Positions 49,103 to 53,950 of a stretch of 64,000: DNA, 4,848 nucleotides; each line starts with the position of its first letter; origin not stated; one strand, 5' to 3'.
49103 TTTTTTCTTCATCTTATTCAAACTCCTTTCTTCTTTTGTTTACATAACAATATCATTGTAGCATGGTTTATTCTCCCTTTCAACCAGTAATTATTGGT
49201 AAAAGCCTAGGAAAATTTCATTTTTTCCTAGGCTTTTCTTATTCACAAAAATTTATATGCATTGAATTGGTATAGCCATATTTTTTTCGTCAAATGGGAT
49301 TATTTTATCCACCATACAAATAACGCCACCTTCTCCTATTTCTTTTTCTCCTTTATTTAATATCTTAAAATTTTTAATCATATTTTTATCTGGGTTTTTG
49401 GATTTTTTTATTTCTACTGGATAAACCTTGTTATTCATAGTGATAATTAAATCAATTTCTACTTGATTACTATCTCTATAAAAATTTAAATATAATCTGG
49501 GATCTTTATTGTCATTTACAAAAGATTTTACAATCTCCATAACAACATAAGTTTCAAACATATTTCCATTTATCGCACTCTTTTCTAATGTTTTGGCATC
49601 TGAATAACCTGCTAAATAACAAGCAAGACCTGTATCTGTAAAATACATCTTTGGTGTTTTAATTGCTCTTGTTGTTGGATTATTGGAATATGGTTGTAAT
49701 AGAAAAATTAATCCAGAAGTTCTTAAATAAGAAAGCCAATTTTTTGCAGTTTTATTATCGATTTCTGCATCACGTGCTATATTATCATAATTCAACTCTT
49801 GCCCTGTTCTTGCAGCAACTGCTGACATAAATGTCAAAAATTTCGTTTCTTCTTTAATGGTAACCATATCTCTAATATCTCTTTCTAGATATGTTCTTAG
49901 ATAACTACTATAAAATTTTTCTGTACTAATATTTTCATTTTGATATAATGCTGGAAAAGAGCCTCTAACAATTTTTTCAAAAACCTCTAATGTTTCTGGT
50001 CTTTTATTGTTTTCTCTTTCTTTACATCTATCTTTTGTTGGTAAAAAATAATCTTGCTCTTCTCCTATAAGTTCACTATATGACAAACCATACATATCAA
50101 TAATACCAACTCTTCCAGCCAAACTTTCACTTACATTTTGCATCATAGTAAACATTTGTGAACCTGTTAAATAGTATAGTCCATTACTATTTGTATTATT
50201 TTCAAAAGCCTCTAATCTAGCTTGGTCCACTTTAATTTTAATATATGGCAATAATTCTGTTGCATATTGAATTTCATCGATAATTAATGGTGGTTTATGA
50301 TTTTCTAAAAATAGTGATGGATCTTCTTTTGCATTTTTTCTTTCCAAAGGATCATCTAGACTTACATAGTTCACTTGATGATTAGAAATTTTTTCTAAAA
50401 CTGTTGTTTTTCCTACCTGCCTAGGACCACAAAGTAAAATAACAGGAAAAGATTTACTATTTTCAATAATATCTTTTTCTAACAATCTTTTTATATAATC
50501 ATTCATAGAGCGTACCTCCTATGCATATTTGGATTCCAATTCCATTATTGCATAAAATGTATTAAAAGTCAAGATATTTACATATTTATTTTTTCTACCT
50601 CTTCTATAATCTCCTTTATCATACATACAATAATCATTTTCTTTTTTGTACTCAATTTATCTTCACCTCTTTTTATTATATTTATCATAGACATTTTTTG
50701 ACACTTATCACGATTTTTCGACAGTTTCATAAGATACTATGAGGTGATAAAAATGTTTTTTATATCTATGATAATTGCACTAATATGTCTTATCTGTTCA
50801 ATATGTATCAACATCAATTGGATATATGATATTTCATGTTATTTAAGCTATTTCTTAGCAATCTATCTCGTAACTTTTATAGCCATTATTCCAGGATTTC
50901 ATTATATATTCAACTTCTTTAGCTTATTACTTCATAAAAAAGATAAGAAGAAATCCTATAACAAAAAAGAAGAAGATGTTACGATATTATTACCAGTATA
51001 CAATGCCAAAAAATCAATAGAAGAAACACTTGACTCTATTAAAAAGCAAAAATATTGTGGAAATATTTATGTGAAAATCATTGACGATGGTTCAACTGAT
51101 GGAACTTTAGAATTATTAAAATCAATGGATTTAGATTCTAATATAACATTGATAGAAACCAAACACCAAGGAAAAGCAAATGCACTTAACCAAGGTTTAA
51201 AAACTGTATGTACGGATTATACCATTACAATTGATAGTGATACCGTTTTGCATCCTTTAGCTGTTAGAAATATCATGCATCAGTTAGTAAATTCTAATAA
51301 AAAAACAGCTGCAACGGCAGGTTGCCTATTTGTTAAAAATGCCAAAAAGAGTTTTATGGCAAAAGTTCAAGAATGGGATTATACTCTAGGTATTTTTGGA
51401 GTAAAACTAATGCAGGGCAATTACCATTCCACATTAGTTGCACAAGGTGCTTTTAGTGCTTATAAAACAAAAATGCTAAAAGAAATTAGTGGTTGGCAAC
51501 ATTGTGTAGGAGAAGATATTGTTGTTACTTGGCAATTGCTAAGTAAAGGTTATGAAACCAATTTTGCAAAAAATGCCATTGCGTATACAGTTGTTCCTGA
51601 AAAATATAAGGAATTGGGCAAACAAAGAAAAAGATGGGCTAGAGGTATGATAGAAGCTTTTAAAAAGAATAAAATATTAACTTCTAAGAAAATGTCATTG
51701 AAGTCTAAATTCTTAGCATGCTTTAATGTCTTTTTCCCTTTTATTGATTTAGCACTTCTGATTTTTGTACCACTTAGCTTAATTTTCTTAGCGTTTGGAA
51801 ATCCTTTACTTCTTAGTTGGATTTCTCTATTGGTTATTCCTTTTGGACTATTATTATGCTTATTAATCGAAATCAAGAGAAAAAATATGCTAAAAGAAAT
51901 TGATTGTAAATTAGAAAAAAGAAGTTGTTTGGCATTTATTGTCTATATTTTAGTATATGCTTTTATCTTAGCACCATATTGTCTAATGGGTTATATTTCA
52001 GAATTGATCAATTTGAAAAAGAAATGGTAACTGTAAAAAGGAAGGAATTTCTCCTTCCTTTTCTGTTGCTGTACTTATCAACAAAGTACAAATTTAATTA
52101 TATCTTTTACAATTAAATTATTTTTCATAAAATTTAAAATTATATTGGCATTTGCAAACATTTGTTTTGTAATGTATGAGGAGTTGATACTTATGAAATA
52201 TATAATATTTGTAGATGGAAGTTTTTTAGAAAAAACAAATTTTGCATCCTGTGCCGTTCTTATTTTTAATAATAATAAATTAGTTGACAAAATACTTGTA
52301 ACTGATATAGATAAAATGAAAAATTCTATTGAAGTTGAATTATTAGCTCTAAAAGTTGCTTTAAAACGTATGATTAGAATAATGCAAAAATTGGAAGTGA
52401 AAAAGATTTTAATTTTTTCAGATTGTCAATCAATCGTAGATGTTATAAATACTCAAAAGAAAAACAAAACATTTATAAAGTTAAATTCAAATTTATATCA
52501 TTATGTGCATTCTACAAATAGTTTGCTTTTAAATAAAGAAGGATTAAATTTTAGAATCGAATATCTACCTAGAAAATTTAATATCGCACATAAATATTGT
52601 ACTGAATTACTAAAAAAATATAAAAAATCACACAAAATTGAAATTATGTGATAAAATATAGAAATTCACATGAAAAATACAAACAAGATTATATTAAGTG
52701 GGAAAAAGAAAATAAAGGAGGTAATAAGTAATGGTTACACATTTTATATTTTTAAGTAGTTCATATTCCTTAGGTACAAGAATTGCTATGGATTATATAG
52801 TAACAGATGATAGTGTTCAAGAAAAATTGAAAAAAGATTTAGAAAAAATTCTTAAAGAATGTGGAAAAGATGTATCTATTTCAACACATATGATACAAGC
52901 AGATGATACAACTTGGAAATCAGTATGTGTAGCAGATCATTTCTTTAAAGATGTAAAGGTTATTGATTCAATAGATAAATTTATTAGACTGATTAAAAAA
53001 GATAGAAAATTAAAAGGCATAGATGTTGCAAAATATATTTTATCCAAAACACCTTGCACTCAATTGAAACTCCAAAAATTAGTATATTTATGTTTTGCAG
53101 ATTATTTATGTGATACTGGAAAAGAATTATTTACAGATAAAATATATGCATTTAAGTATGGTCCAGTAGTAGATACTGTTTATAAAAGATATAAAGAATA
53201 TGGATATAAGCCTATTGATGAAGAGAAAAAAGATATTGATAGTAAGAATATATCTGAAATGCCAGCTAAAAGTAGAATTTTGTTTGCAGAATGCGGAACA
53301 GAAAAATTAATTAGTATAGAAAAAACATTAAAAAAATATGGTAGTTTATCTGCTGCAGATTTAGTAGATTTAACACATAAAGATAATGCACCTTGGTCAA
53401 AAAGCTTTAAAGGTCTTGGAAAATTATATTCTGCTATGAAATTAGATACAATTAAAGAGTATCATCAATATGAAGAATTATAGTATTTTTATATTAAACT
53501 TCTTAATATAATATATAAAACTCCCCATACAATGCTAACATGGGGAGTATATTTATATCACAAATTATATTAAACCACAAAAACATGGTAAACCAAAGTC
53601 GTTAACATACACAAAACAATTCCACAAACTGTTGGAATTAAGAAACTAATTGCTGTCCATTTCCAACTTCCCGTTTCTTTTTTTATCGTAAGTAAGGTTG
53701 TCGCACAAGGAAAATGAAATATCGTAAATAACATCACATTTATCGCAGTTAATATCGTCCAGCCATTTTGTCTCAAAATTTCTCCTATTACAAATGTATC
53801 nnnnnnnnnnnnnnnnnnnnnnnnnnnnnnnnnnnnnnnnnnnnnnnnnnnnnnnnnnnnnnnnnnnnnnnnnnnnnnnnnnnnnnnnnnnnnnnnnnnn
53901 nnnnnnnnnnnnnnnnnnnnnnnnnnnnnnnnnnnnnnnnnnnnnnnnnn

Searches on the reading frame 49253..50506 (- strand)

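Call 89: search_protein_families(library=pfam, proteins=[window:49253-50506:-], max_evalue=0.00001)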
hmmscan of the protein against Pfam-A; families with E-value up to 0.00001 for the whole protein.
window:49253-50506:- (417 aa): 2 families
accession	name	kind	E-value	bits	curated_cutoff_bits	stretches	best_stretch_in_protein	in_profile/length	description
PF13635.12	DUF4143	-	1.8e-44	151.8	28.1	1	208-369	1-160/160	Domain of unknown function (DUF4143)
PF13173.12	AAA_14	-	7.6e-26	91.1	27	1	21-146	3-128/129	AAA domain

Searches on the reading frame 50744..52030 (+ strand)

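Call 89: search_protein_families(library=pfam, proteins=[window:50744-52030:+], max_evalue=0.00001)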
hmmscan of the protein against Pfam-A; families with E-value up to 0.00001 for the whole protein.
window:50744-52030:+ (428 aa): 6 families
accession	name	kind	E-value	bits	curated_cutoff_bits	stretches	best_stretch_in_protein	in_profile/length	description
PF13641.12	Glyco_tranf_2_3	-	1.3e-26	94.5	27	1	79-301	3-230/230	Glycosyltransferase like family 2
PF00535.33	Glycos_transf_2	-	2.1e-24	86.8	23.3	1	80-248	1-167/168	Glycosyl transferase family 2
PF13632.12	Glyco_trans_2_3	-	8.8e-23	81.6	27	1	161-359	3-186/198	Glycosyl transferase family group 2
PF13506.12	Glyco_transf_21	-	1.1e-07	31.9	21.7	1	142-300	16-174/174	Glycosyl transferase family 21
PF03142.21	Chitin_synth_2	-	1.2e-07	31.2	27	0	150-253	195-298/527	Chitin synthase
PF10111.15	Glyco_tranf_2_2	-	3.2e-07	30.6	27.3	1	80-176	1-101/276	Glycosyltransferase like family 2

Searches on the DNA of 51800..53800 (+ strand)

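Call 88: search_rna_families(source=window, start=51800, end=53800, threshold=evalue, max_evalue=1)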
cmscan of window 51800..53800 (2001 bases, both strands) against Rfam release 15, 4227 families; matches with E-value up to 1: 2.
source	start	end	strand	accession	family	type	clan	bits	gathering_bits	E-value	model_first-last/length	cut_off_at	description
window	52028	52112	-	RF02029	sraA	Gene; sRNA;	-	26.9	56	0.2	1-95/95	no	sraA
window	51921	52071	+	RF02529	SSRC8_1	Gene; sRNA;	-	24.1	80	0.14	1-150/150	no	Streptococcus sRNA SSRC8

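Call 97: search_rna_families(source=L017, start=4300, end=4900, threshold=evalue, max_evalue=0.1)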
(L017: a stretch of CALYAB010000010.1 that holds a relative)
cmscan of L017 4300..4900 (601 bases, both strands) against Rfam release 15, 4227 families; matches with E-value up to 0.1: 0.
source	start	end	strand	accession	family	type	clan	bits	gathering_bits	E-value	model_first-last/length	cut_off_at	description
